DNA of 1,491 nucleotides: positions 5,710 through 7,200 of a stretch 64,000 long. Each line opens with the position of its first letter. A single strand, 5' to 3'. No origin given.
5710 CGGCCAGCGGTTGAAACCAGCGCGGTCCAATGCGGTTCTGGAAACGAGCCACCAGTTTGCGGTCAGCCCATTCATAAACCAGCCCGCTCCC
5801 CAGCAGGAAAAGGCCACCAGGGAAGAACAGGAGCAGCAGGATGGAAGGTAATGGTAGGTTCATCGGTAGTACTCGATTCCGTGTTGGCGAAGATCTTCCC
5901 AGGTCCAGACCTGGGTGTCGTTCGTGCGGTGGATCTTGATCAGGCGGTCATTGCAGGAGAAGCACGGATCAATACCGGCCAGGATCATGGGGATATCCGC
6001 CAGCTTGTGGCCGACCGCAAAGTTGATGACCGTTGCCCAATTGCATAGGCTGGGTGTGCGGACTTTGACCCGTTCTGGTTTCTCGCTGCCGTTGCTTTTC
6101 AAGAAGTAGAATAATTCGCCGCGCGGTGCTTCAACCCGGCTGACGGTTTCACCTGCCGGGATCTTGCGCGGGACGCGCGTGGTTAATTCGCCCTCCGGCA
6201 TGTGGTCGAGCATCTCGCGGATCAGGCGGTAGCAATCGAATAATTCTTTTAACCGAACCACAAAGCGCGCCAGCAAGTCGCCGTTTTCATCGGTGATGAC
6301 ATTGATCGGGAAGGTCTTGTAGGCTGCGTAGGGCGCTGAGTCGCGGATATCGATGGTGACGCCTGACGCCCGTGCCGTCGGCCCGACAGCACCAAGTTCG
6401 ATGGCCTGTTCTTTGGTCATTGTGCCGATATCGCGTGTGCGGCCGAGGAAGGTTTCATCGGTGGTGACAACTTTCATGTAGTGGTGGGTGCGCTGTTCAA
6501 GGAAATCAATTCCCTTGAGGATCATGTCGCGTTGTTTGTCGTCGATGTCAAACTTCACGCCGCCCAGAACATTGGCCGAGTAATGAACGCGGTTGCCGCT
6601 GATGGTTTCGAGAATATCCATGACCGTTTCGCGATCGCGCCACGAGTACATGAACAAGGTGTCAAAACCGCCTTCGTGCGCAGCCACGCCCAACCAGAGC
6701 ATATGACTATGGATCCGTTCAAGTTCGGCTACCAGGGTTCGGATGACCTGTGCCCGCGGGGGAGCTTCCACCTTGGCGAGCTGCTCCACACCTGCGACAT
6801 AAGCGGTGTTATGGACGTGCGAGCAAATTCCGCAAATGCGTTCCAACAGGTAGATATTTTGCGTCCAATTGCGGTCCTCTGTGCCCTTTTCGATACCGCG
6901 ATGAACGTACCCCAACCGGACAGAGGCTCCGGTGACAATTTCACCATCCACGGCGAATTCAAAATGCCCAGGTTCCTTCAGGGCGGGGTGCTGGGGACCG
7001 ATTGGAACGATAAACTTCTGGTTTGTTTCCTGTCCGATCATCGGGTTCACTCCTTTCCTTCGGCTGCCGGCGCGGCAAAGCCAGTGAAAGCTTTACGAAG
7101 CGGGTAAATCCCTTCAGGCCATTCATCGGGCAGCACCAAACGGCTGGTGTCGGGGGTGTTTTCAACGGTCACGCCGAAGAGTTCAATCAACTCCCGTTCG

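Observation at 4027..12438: Energy-converting [NiFe]-hydrogenase with a complex-I-like membrane arm of only two antiporter subunits and no MrpE/F/G module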

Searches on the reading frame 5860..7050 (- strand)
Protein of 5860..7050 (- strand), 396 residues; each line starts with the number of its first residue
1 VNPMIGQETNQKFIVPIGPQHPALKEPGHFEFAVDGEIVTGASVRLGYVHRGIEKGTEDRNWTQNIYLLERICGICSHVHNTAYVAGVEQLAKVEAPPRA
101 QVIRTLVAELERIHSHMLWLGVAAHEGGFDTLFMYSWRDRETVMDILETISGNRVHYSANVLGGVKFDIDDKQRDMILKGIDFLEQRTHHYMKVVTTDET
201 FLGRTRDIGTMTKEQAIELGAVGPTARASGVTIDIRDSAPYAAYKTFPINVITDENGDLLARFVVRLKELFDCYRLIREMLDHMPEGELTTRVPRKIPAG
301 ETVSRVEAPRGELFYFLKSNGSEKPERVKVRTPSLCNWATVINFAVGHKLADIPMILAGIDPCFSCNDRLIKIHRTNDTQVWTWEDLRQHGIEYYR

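Call 4: search_protein_families(library=pfam, proteins=[window:5860-7050:-], max_evalue=0.01)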
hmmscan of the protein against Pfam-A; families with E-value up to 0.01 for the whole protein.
window:5860-7050:- (396 aa): 2 families
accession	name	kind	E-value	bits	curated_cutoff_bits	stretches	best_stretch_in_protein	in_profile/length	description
PF00346.24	Complex1_49kDa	-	4.8e-69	232.9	24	2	128-293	3-168/271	Respiratory-chain NADH dehydrogenase, 49 Kd subunit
PF00374.24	NiFeSe_Hases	-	1.1e-13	51.5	25.8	1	51-119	1-69/508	Nickel-dependent hydrogenase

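Call 5: search_protein_families(library=ncbifam, proteins=[window:5860-7050:-], max_evalue=0.01)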
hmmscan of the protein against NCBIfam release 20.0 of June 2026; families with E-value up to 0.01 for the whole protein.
window:5860-7050:- (396 aa): 15 families
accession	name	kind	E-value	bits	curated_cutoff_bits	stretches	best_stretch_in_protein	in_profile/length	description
NF004739.1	PRK06075.1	equivalog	9.4e-103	343.9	360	2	15-292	3-280/384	NADH-quinone oxidoreductase subunit D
TIGR01962.1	NuoD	equivalog_domain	1.4e-91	307.3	459.35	2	12-293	2-283/386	NADH dehydrogenase (quinone) subunit D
NF040602.1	F420_dehyd_FpoD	exception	4.8e-89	299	600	1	9-369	4-372/372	F420H2 dehydrogenase subunit FpoD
NF008974.0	PRK12322.1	equivalog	3.7e-87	292.7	522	1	11-363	5-360/366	NADH-quinone oxidoreductase subunit D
NF009808.0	PRK13292.1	equivalog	4.1e-77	259.7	1156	2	6-290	401-685/791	NADH-quinone oxidoreductase subunit B/C/D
NF008728.0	PRK11742.1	equivalog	2.8e-68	230.7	840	2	9-294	211-496/598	NADH-quinone oxidoreductase subunit C/D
NF005649.0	PRK07415.1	equivalog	1.4e-64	218.6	583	2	10-288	8-287/394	NAD(P)H-quinone oxidoreductase subunit H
NF033181.1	NiFeSe_hydrog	equivalog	1.8e-16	60.2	600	1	30-119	18-106/507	nickel-dependent hydrogenase large subunit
NF045518.1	H2_NiFeSe_large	exception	2.3e-14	53.1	780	2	31-119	19-106/485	NiFeSe hydrogenase large subunit HysA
TIGR03295.1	frhA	equivalog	1e-12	47.8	392.5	1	51-192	41-189/412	coenzyme F420 hydrogenase subunit alpha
NF041785.2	VhuA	equivalog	5.5e-12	45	800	1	52-120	40-108/418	F420-non-reducing hydrogenase Vhu subunit A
NF040828.1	sulfhyd_ShyA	equivalog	1.6e-09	37.2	700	1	29-122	16-109/415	NAD(P)-dependent hydrogenase/sulfhydrogenase 2 subunit alpha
NF007778.0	PRK10467.1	equivalog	5.5e-09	34.8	969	1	34-118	19-106/567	hydrogenase 2 large subunit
NF007550.0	PRK10170.1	equivalog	3.5e-08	32.3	1101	1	31-120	34-123/597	Ni/Fe-hydrogenase large subunit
NF040832.1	sulfhyd_HydA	equivalog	0.0018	17.5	880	0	60-120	49-109/426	NADPH-dependent hydrogenase/sulfhydrogenase 1 subunit alpha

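Call 8: find_homologous_proteins(query=window:5860-7050:-)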
Query window:5860-7050:- (396 aa): 8000 proteins with E <= 0.001 among 8000 candidates; the best 120 are listed.
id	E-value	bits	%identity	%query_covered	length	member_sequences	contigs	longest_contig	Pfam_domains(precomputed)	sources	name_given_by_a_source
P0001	1.5e-256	869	94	99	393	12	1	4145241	PF00374.25,PF00346.25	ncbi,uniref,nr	ncbi:Ni,Fe-hydrogenase III large subunit [Longilinea arvoryzae]|uniref:Ni,Fe-hydrogenase III large s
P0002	5.3e-255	864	93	99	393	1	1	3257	PF00374.25,PF00346.25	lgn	-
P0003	8.8e-240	813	88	99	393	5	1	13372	PF00374.25,PF00346.25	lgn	-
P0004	5.9e-239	811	87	99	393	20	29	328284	PF00374.25,PF00346.25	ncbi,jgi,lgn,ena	-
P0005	1.2e-223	760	80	99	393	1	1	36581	PF00374.25,PF00346.25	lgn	-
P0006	3.6e-223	759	82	97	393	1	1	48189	PF00374.25,PF00346.25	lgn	-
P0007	3.0e-221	752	80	99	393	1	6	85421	PF00374.25,PF00346.25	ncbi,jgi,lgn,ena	-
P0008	7.6e-219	745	79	99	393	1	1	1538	PF00374.25,PF00346.25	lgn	-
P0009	6.1e-217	738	79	99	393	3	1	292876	PF00374.25,PF00346.25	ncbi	-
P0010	8.8e-216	734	79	98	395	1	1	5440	PF00374.25,PF00346.25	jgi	jgi:ech hydrogenase subunit E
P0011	5.9e-214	728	78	99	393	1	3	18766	PF00374.25,PF00346.25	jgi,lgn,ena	-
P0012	1.1e-213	728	77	99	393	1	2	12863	PF00374.25,PF00346.25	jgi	jgi:NADH-quinone oxidoreductase subunit D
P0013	1.1e-213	728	78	99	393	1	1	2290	PF00374.25,PF00346.25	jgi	jgi:NADH-quinone oxidoreductase subunit D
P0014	1.2e-213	727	77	98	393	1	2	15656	PF00374.25,PF00346.25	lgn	-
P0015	2.1e-213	727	78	99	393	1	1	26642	PF00374.25,PF00346.25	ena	-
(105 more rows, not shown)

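Call 10: search_solved_structures(query=window:5860-7050:-, max_evalue=1e-20)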
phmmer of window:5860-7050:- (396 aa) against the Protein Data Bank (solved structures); distinct sequences matched with E-value up to 1e-20: 54.
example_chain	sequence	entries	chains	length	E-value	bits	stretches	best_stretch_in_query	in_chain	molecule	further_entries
6cfw_L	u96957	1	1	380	5.7e-87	295.4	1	15-369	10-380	Membrane-bound hydrogenase subunit alpha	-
7z0s_E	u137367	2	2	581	7.2e-75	255.6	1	12-393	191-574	Formate hydrogenlyase subunit 5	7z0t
2fug_4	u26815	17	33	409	6e-63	216.3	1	13-298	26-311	NADH-quinone oxidoreductase chain 4 | NADH-QUINONE OXIDOREDUCTASE SUBUNIT 4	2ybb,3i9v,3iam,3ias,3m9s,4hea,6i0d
7q5y_B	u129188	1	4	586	6e-61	209.7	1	12-284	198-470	NADH-quinone oxidoreductase subunit C/D 2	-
8e9g_D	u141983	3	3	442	9.4e-57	195.9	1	8-288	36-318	NADH-quinone oxidoreductase subunit D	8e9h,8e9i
8ba0_D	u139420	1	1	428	5.2e-55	190.2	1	13-301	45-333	Complex I-49kD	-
8b9z_D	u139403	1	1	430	5.3e-55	190.1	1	13-301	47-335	Complex I-49kD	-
8esw_S2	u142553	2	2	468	7.7e-55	189.6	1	13-300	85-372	Complex I-49kD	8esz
6u8y_L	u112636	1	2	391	9.6e-54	186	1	16-365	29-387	NADH dehydrogenase subunit D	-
7wfg_H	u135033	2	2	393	4.4e-53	183.8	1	12-288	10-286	NAD(P)H-quinone oxidoreductase subunit H, chloroplastic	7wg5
7arc_D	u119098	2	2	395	8.3e-53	182.9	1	11-294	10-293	ND7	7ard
9f5x_E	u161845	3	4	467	1.2e-51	179.1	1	12-291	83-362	NADH:ubiquinone oxidoreductase 49 kD subunit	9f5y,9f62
7eu3_H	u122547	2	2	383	2.1e-51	178.3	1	14-290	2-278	NAD(P)H-quinone oxidoreductase subunit H, chloroplastic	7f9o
9grx_H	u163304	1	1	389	2.1e-51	178.3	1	13-289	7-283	NAD(P)H-quinone oxidoreductase subunit H, chloroplastic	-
6hum_H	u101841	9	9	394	1e-50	176.1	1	10-290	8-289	NAD(P)H-quinone oxidoreductase subunit H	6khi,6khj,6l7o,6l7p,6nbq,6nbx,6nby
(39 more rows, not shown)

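Call 25: find_related_loci(query=window:5860-7050:-, collection=genome_contigs, flank=10000)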
Query window:5860-7050:- (396 aa) in genome_contigs; peptide patterns used: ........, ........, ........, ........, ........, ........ (x = any residue, [..] = any of these).
463 stretches matched a pattern; 344 encode a relative of the query (tblastn E <= 1e-3); the best 80 are kept; 80 distinct loci.
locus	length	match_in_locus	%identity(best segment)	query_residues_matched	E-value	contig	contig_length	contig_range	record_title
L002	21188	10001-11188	98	1-396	0e+0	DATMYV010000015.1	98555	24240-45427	MAG TPA_asm: Longilinea sp. isolate SMAG_U13157 k141_134714, whole genome shotgun sequence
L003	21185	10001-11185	94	2-396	0e+0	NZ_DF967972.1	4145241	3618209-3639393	Longilinea arvoryzae strain KOME-1, whole genome shotgun sequence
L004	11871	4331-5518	86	1-396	0e+0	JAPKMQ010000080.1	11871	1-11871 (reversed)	MAG: Longilinea sp. isolate MO16 NODE_80_length_11871_cov_1.279379:GC=0.611, whole genome shotgun sequence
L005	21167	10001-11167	75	8-396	0e+0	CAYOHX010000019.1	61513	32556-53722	MAG TPA_asm: uncultured Anaerolinea sp. isolate SRP167436_co1_87 genome assembly, contig: NODE_539_length_61513_cov_12.6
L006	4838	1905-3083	75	4-396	0e+0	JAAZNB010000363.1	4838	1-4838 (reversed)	MAG: Chloroflexota bacterium isolate AS27yjCOA_123 44400_AS27, whole genome shotgun sequence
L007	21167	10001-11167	76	8-396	0e+0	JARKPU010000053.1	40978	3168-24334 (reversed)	MAG: Anaerolinea sp. isolate D180_metabat.33 k141_151261, whole genome shotgun sequence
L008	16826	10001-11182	75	4-396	0e+0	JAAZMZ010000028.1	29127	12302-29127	MAG: Leptolinea sp. isolate AS27yjCOA_114 38272_AS27, whole genome shotgun sequence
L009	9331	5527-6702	73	2-396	0e+0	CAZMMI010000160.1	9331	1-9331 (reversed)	MAG TPA_asm: uncultured Anaerolinea sp. isolate SRP294416_co1_257 genome assembly, contig: NODE_16639_length_9331_cov_20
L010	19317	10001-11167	74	8-396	0e+0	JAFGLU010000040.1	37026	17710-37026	MAG: Anaerolineaceae bacterium isolate Zod_Metabat.414 k87_3683672, whole genome shotgun sequence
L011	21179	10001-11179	72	4-396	0e+0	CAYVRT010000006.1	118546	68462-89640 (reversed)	MAG TPA_asm: uncultured Anaerolinea sp. isolate SRP278314_co1_299 genome assembly, contig: NODE_173_length_118546_cov_35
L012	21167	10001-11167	72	8-396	0e+0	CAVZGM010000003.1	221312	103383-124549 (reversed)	MAG: uncultured Chloroflexia bacterium isolate MFD04716.bin.2.14 genome assembly, contig: contig_27569, whole genome sho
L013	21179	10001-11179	72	4-396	0e+0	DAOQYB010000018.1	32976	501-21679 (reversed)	MAG TPA_asm: Anaerolineaceae bacterium isolate AMR_MDS_1021 NODE_1564_length_32976_cov_10.563136, whole genome shotgun s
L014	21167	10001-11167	75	8-396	0e+0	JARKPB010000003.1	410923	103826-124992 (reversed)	MAG: Anaerolineaceae bacterium isolate D159_maxbin.014_sub k141_218920, whole genome shotgun sequence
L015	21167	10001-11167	75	9-396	0e+0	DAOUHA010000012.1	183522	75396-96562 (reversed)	MAG TPA_asm: Longilinea sp. isolate R89_285 k165_94718, whole genome shotgun sequence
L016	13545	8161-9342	73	4-396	0e+0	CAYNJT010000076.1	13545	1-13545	MAG TPA_asm: uncultured Leptolinea sp. isolate SRP278314_co1_60 genome assembly, contig: NODE_5670_length_13545_cov_13.0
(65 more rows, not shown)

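Call 37: search_protein_representatives(protein=window:5860-7050:-)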
Query: 396 residues. Proteins with E-value up to 0.001 (for the whole library): 9920; up to 1e-10: 4745; up to 1e-30: 1022. The best 150 are listed.
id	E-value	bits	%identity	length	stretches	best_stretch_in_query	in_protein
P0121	1.9e-178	609.9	66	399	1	11-396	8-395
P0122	1.1e-165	567.9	66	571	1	11-376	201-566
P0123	1.2e-130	452.5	49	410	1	11-396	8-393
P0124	1.7e-127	442.1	69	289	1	9-295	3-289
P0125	3.4e-127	441.1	58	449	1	13-361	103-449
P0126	1.1e-125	436.1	50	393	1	14-388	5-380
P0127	1.2e-122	426.1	71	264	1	134-396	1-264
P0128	4.4e-117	407.8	48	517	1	3-369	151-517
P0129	2.6e-110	385.5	48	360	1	12-369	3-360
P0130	2.4e-109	382.3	47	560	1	15-384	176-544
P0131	1.0e-106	373.7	48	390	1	12-374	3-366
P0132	3.3e-106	372.0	47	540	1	10-391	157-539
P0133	6.3e-106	371.1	47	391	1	12-395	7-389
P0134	6.5e-106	371.0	48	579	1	13-377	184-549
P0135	4.2e-105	368.3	48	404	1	12-376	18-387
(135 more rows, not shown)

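Call 42: list_cluster_members(proteins=[P0121, P0123, P0126, P0128, P0129, P0130, P0131, P0132, P0134, P0135])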
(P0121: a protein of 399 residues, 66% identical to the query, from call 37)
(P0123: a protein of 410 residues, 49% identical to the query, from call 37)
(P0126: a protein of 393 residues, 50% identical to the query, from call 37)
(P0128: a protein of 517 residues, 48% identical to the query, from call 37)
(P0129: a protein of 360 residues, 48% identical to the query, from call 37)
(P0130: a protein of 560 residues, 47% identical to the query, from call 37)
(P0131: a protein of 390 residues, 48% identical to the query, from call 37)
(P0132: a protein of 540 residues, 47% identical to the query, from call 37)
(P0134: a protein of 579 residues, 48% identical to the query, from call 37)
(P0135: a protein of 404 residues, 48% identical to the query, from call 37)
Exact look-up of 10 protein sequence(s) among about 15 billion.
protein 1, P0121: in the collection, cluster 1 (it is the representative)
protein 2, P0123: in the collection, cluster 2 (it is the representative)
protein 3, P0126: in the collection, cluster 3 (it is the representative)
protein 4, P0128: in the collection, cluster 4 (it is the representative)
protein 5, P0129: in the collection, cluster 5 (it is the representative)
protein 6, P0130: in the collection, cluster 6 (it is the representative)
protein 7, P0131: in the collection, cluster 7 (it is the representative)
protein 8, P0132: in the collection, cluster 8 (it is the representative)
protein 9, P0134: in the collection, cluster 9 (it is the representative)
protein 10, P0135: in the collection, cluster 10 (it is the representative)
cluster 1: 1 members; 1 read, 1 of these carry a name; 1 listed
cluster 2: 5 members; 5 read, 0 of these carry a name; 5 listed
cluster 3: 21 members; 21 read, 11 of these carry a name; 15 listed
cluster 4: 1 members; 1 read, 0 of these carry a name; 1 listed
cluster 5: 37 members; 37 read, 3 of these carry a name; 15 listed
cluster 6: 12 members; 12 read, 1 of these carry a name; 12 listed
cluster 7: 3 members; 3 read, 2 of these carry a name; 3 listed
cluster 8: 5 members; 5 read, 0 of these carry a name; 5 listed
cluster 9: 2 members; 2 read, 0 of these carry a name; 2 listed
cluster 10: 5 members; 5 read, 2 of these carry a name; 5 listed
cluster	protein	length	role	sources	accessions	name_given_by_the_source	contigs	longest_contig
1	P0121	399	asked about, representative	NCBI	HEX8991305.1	MAG TPA: nickel-dependent hydrogenase large subunit [Anaerolineales bacterium]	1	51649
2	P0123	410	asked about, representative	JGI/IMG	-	-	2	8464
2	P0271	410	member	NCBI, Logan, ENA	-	-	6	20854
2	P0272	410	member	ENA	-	-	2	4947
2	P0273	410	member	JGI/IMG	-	-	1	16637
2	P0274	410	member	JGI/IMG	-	-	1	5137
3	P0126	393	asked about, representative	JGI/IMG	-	NADH-quinone oxidoreductase subunit D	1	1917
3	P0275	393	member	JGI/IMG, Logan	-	membrane-bound hydrogenase subunit alpha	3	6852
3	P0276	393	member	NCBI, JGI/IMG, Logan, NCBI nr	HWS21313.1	MAG TPA: nickel-dependent hydrogenase large subunit [Methanoregula sp.] | nickel-dependent hydrogenase large subunit [Methanoregula sp.]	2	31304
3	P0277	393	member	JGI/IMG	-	membrane-bound hydrogenase subunit alpha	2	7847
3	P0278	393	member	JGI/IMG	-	membrane-bound hydrogenase subunit alpha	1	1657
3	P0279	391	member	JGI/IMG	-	membrane-bound hydrogenase subunit alpha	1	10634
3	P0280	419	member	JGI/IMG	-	NADH-quinone oxidoreductase subunit D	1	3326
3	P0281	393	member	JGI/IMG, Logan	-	NADH-quinone oxidoreductase subunit D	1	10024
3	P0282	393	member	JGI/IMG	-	membrane-bound hydrogenase subunit alpha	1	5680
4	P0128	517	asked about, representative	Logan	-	-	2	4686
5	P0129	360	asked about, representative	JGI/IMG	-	NADH-quinone oxidoreductase subunit D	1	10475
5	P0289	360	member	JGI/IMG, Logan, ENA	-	Ni,Fe-hydrogenase III large subunit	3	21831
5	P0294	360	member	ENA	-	-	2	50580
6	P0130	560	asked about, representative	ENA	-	-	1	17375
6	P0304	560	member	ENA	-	-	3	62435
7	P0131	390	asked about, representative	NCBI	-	-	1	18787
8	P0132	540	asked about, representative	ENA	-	-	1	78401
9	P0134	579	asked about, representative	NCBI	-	-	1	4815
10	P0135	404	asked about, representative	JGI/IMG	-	-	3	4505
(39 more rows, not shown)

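Call 43: find_encoding_contigs(protein=P0271, flank=10000, max_places=1)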
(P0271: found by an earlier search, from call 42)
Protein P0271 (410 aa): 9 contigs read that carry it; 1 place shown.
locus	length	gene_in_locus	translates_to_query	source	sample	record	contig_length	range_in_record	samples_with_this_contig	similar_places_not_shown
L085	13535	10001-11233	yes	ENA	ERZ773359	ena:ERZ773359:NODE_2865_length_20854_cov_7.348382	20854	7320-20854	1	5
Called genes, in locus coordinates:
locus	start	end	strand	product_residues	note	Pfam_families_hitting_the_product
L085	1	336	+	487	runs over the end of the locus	PF20091:Abhydrolase_10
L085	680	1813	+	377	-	PF04015:DUF362, PF12797:Fer4_2 (faint), PF12837:Fer4_6 (faint), PF12838:Fer4_7, PF13187:Fer4_9 (weak), PF13237:Fer4_10 (weak), PF14697:Fer4_21 (weak), PF25160:LdpA_Fe-S-bd (weak)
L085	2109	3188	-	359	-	PF01113:DapB_N (weak), PF19328:DAP_DH_C (faint)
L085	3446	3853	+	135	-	PF01155:HypA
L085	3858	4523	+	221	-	PF02492:cobW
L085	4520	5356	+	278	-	PF00708:Acylphosphatase, PF07503:zf-HYPF, PF01300:Sua5_yciO_yrdC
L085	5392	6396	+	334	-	PF00361:Proton_antipo_M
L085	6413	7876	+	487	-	PF10125:NADHdeh_related, PF00361:Proton_antipo_M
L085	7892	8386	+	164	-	PF00499:Oxidored_q3 (weak)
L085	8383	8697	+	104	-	PF00420:Oxidored_q2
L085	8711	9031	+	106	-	-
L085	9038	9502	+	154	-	PF01058:Oxidored_q6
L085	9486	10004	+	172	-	PF00329:Complex1_30kDa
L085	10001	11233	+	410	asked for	PF00374:NiFeSe_Hases, PF00346:Complex1_49kDa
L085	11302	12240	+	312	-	PF00146:NADHdh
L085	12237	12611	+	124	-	PF13484:Fer4_16 (faint), PF12838:Fer4_7, PF14697:Fer4_21 (faint), PF00037:Fer4 (weak), PF12837:Fer4_6 (weak), PF13237:Fer4_10, PF13187:Fer4_9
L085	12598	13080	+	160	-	PF01750:HycI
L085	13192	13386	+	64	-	-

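Call 44: find_encoding_contigs(protein=P0276, flank=10000, max_places=1)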
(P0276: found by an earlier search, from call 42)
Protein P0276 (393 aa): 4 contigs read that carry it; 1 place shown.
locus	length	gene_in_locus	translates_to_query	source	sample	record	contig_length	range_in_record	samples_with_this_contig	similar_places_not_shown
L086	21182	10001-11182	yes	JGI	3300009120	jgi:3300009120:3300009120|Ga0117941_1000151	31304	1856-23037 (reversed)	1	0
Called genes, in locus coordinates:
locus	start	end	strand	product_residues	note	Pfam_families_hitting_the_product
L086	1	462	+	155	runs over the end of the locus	PF01058:Oxidored_q6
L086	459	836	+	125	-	PF00329:Complex1_30kDa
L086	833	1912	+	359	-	PF00374:NiFeSe_Hases, PF00346:Complex1_49kDa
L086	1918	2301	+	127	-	PF12797:Fer4_2 (faint), PF00037:Fer4 (weak), PF12837:Fer4_6 (faint), PF13237:Fer4_10, PF14697:Fer4_21, PF12838:Fer4_7, PF13187:Fer4_9, PF13484:Fer4_16 (faint)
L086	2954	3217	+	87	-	PF00499:Oxidored_q3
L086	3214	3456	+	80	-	-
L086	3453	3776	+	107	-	PF00420:Oxidored_q2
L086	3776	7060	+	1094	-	PF00361:Proton_antipo_M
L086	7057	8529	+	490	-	PF00361:Proton_antipo_M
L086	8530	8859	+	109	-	-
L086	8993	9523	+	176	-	PF01058:Oxidored_q6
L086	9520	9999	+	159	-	PF00329:Complex1_30kDa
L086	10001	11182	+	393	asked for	PF00374:NiFeSe_Hases, PF00346:Complex1_49kDa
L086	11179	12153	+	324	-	PF00146:NADHdh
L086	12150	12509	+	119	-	PF25160:LdpA_Fe-S-bd (faint), PF13183:Fer4_8 (weak), PF14697:Fer4_21 (weak), PF12838:Fer4_7, PF13187:Fer4_9, PF13534:Fer4_17 (weak), PF00037:Fer4, PF12838:Fer4_7 (weak), +4 more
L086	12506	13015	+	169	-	PF01750:HycI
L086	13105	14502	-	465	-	PF01336:tRNA_anti-codon (weak), PF00149:Metallophos, PF04042:DNA_pol_E_B, PF12850:Metallophos_2 (faint)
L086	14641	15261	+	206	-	PF01810:LysE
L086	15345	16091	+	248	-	-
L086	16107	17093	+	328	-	PF04055:Radical_SAM (faint), PF19288:CofH_C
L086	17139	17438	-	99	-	PF08827:DUF1805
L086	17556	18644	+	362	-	PF04055:Radical_SAM, PF19288:CofH_C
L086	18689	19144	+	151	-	PF12900:Pyridox_ox_2, PF01243:PNPOx_N (weak)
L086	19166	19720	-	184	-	PF02525:Flavodoxin_2, PF03358:FMN_red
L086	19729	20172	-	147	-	PF01986:DUF123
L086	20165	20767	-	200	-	PF00753:Lactamase_B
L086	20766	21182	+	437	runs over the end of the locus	PF01964:ThiC_Rad_SAM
